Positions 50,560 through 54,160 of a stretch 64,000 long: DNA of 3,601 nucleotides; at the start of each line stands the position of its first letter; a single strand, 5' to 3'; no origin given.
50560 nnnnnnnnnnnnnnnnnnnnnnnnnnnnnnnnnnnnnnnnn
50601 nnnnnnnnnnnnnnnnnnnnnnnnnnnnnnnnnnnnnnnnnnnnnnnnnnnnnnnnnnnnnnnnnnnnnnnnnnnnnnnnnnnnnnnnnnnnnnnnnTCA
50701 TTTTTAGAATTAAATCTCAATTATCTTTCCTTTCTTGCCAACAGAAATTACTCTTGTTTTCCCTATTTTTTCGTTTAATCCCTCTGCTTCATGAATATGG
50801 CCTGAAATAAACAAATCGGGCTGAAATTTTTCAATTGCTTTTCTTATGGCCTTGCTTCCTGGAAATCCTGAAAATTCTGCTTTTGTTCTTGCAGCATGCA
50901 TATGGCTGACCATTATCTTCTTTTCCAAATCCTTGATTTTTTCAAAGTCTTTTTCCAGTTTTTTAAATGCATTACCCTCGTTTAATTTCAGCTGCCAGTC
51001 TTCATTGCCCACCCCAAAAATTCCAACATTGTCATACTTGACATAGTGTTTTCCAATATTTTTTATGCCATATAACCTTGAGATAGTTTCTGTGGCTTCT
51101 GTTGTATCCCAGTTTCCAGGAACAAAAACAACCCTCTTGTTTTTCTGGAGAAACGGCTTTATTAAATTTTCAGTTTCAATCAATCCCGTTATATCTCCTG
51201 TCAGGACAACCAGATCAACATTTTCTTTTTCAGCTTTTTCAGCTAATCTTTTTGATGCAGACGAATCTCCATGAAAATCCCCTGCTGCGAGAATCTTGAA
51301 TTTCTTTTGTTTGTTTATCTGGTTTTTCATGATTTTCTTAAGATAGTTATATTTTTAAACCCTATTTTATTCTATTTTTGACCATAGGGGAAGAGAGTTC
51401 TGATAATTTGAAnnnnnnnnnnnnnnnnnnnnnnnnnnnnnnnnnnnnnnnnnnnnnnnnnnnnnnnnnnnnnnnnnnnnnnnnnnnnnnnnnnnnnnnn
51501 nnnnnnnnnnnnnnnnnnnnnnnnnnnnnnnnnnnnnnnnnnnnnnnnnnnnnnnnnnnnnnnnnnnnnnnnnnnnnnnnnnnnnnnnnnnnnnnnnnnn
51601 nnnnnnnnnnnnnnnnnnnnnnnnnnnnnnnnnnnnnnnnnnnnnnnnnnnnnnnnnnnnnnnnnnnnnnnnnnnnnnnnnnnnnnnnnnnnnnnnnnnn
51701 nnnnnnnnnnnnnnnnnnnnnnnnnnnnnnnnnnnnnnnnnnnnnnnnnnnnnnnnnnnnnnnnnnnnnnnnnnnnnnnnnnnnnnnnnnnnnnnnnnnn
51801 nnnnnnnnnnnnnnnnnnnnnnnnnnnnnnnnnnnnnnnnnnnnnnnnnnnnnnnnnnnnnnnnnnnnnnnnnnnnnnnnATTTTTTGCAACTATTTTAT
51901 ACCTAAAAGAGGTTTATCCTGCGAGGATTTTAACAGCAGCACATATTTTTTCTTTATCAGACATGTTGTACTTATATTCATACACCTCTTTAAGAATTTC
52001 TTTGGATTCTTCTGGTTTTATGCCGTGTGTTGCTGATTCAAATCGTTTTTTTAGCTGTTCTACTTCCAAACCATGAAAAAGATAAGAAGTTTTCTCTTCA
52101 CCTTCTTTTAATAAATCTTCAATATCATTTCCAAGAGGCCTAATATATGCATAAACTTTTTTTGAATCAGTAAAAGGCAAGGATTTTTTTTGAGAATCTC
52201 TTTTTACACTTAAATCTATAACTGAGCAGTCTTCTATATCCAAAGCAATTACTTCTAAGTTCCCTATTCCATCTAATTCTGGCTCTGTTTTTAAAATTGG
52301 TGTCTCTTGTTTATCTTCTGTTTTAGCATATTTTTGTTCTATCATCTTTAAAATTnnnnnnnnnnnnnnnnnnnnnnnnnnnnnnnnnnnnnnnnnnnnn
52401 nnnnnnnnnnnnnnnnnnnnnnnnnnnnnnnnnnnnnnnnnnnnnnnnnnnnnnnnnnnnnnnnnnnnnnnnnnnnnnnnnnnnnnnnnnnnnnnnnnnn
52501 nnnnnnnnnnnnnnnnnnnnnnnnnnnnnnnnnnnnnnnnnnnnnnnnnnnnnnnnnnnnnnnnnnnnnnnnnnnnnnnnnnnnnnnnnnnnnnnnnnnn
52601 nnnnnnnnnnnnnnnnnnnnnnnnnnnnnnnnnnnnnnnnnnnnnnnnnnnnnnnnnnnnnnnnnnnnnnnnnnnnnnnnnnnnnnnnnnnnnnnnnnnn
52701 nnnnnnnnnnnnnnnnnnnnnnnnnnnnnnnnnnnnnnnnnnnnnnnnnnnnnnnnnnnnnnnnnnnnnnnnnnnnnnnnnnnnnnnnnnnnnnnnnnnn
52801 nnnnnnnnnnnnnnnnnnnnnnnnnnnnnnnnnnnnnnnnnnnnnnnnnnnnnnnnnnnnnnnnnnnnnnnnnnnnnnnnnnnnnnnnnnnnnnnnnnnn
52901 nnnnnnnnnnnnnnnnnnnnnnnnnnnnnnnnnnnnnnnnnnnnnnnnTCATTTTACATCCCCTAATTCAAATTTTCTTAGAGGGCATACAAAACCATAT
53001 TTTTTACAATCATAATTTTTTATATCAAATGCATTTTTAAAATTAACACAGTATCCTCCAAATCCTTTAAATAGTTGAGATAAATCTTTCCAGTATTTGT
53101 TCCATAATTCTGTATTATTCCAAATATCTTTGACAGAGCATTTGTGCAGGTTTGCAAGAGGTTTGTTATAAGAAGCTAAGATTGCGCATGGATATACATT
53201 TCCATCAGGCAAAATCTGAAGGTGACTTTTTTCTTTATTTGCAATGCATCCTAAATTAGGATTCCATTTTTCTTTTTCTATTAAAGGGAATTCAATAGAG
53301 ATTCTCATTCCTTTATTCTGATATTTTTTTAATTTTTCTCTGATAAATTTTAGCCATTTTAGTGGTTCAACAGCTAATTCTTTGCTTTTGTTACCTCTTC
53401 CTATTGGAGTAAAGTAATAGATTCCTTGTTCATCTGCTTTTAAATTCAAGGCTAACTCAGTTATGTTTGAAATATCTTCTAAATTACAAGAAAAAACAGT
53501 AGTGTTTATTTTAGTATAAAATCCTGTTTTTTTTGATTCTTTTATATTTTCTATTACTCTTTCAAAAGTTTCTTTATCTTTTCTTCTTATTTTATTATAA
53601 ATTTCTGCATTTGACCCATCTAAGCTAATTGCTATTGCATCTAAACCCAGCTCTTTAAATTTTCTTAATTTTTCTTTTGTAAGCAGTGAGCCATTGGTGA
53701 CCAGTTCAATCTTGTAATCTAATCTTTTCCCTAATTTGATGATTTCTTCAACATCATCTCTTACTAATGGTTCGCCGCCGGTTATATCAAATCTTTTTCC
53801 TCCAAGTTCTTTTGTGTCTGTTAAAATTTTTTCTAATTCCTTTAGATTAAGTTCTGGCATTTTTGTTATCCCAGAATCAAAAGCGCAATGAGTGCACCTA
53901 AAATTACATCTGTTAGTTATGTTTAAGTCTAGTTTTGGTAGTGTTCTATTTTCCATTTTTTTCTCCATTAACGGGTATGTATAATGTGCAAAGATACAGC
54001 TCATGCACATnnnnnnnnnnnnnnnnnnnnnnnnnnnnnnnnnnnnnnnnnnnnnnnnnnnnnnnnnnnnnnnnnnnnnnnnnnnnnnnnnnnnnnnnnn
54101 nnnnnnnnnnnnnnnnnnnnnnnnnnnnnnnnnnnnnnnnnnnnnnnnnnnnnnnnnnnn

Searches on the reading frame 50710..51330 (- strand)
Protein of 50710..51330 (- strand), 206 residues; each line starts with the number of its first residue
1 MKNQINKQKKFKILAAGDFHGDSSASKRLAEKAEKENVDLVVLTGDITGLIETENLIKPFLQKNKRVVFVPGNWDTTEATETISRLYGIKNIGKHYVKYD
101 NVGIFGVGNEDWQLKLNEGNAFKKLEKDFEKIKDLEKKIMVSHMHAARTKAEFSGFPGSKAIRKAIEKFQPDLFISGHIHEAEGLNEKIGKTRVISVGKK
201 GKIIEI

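Call 93: search_protein_families(library=pfam, proteins=[window:50710-51330:-], max_evalue=0.001)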
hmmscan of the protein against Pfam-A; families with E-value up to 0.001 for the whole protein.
window:50710-51330:- (206 aa): 3 families
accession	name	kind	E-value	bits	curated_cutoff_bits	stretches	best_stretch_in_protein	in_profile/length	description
PF00149.33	Metallophos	-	1.1e-17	65.6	21.5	1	11-181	1-190/191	Calcineurin-like phosphoesterase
PF12850.12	Metallophos_2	-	3e-14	53.7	27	1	12-199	2-134/154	Calcineurin-like phosphoesterase superfamily domain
PF14582.11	Metallophos_3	-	7.9e-09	35.7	28.2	1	11-48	6-43/259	Metallophosphoesterase, calcineurin superfamily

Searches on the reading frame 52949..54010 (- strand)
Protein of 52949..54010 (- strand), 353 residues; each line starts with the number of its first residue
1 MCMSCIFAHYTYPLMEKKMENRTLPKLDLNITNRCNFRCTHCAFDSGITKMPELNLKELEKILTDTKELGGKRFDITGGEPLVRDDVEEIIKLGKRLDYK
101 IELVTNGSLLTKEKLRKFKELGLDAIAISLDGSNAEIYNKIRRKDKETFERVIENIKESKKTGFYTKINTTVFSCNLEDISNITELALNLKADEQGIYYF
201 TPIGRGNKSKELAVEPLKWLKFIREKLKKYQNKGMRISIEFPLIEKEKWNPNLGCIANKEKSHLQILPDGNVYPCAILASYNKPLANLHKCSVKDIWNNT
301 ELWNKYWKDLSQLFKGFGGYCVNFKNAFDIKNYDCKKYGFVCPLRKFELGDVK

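Call 90: search_protein_families(library=ncbifam, proteins=[window:52949-54010:-], max_evalue=1e-15)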
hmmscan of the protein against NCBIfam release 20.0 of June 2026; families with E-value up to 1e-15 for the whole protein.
window:52949-54010:- (353 aa): 31 families (the best 25 are shown)
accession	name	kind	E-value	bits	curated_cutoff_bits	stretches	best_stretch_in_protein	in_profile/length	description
TIGR04055.1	rSAM_NirJ2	equivalog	9.4e-44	150.2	500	1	29-306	4-282/326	putative heme d1 biosynthesis radical SAM protein NirJ2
TIGR04545.1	rSAM_ahbD_hemeb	equivalog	2.6e-38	132.3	500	1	30-219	5-194/339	heme b synthase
TIGR02668.1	moaA_archaeal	equivalog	2e-35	122.2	325.25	1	22-230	7-217/303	GTP 3',8-cyclase MoaA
TIGR02109.1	PQQ_syn_pqqE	equivalog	2.9e-35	121.9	381.35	1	29-306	11-289/358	pyrroloquinoline quinone biosynthesis protein PqqE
NF050035.1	rSAM_WgK_link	exception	2.7e-34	118.8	650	1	27-237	11-220/367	radical SAM/SPASM peptide maturase WgkB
TIGR04053.2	TIGR04053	equivalog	2.5e-33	115.8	395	1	31-216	14-202/366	TIGR04053 family radical SAM/SPASM domain-containing protein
TIGR02666.1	moaA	equivalog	3.7e-33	114.9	284.05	1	21-231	6-224/336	GTP 3',8-cyclase MoaA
NF001199.0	PRK00164.2-1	equivalog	5.1e-32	111.2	231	1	21-199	8-187/308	GTP 3',8-cyclase MoaA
TIGR04133.1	rSAM_w_lipo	hypoth_equivalog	5.8e-30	104.4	425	1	15-300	14-303/350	TIGR04133 family radical SAM/SPASM protein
TIGR04317.1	W_rSAM_matur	equivalog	4.7e-29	101.6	380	1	26-279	5-259/349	tungsten cofactor oxidoreductase radical SAM maturase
TIGR04303.1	GeoRSP_rSAM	equivalog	1.3e-28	100.5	400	1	29-306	9-284/325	GeoRSP system radical SAM/SPASM protein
NF038283.1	viperin_w_prok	equivalog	1.9e-28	99.4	180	1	29-229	6-216/281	viperin family antiviral radical SAM protein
TIGR04347.1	pseudo_SAM_Halo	equivalog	8.8e-27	94.4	525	1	19-218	32-230/390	TIGR04347 family pseudo-SAM/SPASM protein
NF045574.1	sacti_mat_StsB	exception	2e-26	92.9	625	1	17-300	88-363/466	StsB family radical SAM/SPASM domain sactipeptide maturase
TIGR04546.1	rSAM_ahbC_deAc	equivalog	2.1e-26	92.6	650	1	25-209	39-222/390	12,18-didecarboxysiroheme deacetylase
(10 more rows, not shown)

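Call 93: search_protein_families(library=pfam, proteins=[window:52949-54010:-], max_evalue=0.001)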
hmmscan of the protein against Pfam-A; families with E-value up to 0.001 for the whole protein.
window:52949-54010:- (353 aa): 3 families
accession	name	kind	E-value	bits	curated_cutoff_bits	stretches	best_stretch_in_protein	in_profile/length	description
PF04055.27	Radical_SAM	-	7.2e-32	111.3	29.5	1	29-185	1-164/166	Radical SAM superfamily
PF13186.11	SPASM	-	5.4e-08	33.4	21.5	1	258-302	2-48/67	Iron-sulfur cluster-binding domain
PF13353.11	Fer4_12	-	0.00015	22.5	22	1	34-136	14-119/137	4Fe-4S single cluster domain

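Call 95: search_solved_structures(query=window:52949-54007:-, max_evalue=0.00001)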
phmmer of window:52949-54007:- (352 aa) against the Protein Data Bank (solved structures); distinct sequences matched with E-value up to 0.00001: 22.
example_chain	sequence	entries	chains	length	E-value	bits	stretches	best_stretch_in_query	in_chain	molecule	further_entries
2fb2_A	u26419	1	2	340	6.6e-16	61.5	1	20-172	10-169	Molybdenum cofactor biosynthesis protein A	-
1tv7_A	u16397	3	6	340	6.8e-16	61.4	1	20-172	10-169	Molybdenum cofactor biosynthesis protein A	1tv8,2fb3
7tol_A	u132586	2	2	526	1.8e-14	56.8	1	26-188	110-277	glycerol dibiphytanyl glycerol tetraether - macrocyclic archaeol synthase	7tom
7vob_C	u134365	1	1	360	4.4e-14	55.5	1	28-180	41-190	Cytosylglucuronate decarboxylase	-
7voc_C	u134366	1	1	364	4.5e-14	55.4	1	28-180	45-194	Cytosylglucuronate decarboxylase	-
6c8v_A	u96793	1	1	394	4.8e-11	45.5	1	28-274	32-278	Coenzyme PQQ synthesis protein E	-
6efn_A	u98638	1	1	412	2.8e-09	39.6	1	26-204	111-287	Sporulation killing factor maturation protein SkfB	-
8wm2_A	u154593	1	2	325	4.6e-09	39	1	28-131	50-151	Fe-S radical SAM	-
6b4c_A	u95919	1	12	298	1.4e-08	37.4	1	27-180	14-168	Viperin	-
9dgw_A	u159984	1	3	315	1.5e-08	37.2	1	27-180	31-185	Radical SAM core domain-containing protein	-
9dfw_A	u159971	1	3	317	1.6e-08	37.2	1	27-180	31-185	Radical SAM core domain-containing protein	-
7n7i_A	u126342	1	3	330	1.7e-08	37.1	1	27-180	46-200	Viperin-like enzyme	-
5vsl_A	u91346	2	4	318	2e-08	36.8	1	21-178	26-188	Radical S-adenosyl methionine domain-containing protein 2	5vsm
6q2p_A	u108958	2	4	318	2.3e-08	36.7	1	21-178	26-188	Radical S-adenosyl methionine domain-containing protein 2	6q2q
7n7h_A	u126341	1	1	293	3.1e-08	36.2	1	26-184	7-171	VIPERIN-LIKE ENZYME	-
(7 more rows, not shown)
